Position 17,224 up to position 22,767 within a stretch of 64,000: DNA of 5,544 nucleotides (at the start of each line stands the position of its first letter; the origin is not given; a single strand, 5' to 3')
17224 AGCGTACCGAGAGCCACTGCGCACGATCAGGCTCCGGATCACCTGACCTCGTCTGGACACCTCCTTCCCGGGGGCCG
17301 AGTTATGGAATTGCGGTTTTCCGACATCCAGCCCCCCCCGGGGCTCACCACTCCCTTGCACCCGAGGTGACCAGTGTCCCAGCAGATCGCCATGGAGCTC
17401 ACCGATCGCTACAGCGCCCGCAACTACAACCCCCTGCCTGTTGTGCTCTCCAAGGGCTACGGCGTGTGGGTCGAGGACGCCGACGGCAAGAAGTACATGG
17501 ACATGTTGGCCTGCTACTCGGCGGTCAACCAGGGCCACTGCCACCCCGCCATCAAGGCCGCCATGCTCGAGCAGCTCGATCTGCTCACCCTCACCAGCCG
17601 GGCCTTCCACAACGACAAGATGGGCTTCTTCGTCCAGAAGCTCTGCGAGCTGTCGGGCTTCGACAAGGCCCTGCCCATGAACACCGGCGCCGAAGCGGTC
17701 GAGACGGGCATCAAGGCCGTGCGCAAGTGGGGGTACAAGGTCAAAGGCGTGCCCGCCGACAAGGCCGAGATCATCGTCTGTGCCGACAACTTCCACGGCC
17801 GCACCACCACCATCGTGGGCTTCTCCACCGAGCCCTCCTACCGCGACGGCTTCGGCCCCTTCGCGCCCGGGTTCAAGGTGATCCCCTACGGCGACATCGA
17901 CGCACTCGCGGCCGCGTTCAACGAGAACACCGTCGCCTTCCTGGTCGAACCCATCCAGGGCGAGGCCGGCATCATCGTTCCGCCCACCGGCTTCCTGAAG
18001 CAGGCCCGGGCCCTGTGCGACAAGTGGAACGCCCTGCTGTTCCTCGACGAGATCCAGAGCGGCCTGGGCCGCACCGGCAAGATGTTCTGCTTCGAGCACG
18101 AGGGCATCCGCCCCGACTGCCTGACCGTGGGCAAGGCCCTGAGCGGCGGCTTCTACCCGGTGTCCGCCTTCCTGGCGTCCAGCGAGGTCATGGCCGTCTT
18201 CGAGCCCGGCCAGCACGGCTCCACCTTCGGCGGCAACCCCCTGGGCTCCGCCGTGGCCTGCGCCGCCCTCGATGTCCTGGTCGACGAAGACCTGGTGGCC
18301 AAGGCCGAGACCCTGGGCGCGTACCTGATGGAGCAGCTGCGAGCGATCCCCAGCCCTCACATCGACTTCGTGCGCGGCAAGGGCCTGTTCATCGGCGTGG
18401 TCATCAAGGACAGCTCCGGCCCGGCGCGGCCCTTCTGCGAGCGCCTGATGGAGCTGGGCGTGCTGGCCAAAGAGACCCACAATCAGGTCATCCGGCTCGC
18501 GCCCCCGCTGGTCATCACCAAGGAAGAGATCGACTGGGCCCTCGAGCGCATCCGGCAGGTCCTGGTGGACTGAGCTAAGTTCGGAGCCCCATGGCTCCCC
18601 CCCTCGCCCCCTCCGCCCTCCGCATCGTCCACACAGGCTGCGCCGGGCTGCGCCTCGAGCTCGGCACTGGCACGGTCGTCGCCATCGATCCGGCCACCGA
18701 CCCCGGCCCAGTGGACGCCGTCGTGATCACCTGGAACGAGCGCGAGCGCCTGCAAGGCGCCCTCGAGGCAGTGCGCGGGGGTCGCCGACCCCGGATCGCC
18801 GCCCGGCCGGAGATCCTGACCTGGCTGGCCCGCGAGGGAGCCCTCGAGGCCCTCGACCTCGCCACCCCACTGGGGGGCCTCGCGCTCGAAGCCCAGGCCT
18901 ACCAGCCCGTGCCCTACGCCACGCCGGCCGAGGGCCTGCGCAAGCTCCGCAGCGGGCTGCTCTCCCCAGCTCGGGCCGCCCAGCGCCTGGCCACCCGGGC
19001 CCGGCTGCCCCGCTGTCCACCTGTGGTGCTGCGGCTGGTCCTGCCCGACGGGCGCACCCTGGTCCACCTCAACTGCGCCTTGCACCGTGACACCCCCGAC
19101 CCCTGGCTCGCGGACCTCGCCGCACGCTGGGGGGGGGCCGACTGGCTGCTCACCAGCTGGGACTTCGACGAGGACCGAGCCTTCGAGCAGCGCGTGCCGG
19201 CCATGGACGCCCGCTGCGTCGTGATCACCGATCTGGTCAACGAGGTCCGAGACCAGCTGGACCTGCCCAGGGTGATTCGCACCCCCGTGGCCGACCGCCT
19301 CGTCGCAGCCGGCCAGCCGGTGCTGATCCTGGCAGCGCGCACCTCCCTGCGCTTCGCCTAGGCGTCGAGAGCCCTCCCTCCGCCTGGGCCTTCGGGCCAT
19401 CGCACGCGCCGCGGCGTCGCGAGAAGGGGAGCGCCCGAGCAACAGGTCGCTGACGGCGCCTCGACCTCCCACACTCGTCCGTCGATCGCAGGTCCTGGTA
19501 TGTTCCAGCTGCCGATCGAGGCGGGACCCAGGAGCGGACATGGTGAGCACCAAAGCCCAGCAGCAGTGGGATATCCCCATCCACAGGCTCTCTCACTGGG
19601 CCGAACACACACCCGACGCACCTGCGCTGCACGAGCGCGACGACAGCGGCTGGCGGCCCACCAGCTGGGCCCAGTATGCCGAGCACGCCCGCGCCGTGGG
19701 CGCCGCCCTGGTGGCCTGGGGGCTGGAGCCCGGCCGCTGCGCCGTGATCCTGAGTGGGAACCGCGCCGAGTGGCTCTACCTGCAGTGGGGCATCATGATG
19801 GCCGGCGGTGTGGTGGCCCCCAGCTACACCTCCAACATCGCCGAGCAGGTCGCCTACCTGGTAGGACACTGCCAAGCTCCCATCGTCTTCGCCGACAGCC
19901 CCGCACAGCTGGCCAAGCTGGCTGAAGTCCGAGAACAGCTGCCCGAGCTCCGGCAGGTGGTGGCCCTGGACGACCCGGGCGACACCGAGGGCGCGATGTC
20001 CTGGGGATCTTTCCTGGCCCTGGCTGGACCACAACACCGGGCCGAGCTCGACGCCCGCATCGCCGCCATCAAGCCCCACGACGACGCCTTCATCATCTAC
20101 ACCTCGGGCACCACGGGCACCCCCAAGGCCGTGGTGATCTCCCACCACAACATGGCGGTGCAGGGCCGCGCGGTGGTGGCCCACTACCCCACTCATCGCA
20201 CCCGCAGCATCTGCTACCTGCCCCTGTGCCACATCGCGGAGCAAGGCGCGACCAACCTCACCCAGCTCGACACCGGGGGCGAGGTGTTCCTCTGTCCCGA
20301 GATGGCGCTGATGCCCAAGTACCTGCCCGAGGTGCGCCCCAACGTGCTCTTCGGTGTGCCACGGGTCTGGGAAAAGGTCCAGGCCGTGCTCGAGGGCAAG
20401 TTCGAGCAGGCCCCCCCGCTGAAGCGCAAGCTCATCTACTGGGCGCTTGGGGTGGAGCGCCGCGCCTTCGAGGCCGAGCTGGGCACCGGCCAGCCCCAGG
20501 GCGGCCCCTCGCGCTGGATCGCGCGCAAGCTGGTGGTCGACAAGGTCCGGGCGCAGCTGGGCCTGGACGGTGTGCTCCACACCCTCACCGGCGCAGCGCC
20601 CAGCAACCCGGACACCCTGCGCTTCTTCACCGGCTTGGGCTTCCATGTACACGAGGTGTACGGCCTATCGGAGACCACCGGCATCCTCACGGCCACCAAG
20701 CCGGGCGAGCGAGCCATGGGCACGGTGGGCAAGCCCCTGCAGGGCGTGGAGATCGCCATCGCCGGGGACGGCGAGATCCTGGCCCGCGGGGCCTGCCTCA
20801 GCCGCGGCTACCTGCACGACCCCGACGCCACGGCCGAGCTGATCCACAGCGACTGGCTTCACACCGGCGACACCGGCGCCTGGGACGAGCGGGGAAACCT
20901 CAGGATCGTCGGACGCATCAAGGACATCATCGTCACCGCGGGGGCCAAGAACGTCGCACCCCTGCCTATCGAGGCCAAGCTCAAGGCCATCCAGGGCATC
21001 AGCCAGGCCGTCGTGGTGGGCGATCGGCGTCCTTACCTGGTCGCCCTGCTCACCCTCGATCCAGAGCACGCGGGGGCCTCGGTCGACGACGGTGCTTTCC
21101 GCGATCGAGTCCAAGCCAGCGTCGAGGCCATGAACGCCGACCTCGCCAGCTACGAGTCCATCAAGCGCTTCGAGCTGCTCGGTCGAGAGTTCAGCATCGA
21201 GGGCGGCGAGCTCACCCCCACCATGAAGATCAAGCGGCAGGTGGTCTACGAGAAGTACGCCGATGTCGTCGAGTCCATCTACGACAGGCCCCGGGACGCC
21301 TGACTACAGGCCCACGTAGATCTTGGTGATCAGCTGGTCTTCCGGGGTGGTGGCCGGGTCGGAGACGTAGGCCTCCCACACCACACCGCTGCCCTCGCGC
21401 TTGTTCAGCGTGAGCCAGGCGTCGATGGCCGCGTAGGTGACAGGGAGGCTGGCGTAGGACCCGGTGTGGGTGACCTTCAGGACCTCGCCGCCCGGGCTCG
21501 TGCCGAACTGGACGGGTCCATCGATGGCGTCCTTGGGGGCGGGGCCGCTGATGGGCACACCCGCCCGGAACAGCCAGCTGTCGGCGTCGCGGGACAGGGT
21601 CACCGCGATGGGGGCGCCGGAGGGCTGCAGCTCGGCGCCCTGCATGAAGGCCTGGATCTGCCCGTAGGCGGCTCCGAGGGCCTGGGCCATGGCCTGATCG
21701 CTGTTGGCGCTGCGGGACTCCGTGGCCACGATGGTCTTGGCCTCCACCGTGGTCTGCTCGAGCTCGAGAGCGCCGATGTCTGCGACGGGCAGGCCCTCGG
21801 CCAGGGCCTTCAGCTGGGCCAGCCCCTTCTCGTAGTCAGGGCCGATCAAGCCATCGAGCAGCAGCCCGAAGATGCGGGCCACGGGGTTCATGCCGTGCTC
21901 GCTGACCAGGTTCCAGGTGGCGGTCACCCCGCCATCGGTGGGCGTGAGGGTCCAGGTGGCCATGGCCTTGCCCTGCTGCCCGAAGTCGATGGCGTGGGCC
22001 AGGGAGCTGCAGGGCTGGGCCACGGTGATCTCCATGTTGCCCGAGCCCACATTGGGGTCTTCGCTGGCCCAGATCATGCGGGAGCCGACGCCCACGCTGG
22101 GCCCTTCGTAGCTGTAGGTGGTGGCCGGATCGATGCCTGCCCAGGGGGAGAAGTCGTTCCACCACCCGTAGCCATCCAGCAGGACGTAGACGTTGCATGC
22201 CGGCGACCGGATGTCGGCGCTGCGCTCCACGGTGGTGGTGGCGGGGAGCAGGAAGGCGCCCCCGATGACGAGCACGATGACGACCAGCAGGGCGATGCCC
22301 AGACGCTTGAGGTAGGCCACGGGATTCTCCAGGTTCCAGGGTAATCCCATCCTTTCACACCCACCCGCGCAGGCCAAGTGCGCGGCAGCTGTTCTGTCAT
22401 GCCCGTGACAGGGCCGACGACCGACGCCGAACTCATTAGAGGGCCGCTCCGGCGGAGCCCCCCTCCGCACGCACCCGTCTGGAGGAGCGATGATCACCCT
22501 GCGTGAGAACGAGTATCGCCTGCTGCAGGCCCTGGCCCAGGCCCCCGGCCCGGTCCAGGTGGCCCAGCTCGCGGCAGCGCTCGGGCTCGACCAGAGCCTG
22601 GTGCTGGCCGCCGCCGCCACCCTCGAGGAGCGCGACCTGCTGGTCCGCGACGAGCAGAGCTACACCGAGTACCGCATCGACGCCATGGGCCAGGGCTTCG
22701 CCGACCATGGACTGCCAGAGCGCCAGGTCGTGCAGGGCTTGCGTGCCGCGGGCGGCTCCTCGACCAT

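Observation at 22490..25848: Archaeal/eukaryotic-type PheRS (long alpha with wHTH N-domain; ~613-aa beta) in a myxobacterial genome, with a zinc-ribbon insertion in beta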

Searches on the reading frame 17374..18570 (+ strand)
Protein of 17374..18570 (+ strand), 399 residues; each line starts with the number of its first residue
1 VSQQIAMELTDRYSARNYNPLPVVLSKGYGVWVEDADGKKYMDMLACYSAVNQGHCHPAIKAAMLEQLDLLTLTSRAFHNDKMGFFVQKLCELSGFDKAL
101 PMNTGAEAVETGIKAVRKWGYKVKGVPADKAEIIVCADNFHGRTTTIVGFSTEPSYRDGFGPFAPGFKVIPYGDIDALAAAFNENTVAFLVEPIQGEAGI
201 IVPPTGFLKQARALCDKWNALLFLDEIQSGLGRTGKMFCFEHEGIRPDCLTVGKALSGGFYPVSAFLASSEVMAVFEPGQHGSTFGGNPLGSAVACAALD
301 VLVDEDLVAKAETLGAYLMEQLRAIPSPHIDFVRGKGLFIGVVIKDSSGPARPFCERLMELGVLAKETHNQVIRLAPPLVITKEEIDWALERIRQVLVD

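Call 22: search_protein_families(library=pfam, proteins=[window:17374-18570:+], max_evalue=0.0001)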
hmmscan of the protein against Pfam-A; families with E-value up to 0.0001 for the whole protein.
window:17374-18570:+ (399 aa): 1 family
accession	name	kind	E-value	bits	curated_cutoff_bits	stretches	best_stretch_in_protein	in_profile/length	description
PF00202.27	Aminotran_3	-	2e-121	405.9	30.5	1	13-397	1-403/403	Aminotransferase class-III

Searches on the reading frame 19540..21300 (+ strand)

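Call 22: search_protein_families(library=pfam, proteins=[window:19540-21300:+], max_evalue=0.0001)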
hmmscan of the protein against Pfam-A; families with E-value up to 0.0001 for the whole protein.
window:19540-21300:+ (587 aa): 2 families
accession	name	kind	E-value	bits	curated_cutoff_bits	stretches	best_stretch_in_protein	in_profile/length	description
PF00501.34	AMP-binding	-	8.2e-67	226.1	29.9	1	18-425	2-384/384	AMP-binding enzyme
PF23562.2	AMP-binding_C_3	-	7.5e-17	62.3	20.8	1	462-583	2-122/124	AMP-binding enzyme C-terminal domain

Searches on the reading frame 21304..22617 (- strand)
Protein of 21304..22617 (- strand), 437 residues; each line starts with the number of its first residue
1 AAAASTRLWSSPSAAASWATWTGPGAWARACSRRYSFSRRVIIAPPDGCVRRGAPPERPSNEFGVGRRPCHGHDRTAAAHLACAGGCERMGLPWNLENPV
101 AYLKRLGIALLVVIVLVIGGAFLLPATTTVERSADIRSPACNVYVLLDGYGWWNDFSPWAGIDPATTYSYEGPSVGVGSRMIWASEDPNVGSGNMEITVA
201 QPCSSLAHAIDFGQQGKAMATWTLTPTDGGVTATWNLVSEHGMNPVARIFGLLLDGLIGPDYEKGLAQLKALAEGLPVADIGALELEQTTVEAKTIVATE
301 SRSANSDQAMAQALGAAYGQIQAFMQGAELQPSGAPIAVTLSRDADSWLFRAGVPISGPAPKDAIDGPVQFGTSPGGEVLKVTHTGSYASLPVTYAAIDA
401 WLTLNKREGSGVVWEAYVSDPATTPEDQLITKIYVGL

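Call 22: search_protein_families(library=pfam, proteins=[window:21304-22617:-], max_evalue=0.0001)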
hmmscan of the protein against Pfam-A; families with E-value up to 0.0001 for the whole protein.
window:21304-22617:- (437 aa): 2 families
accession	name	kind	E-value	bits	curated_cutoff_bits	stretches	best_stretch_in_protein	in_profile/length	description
PF06445.20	GyrI-like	-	1.6e-13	51.6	26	1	287-435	4-152/155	GyrI-like small molecule binding domain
PF10604.15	Polyketide_cyc2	-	7.2e-09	36.5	27.4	1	129-274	3-142/142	Polyketide cyclase / dehydrase and lipid transport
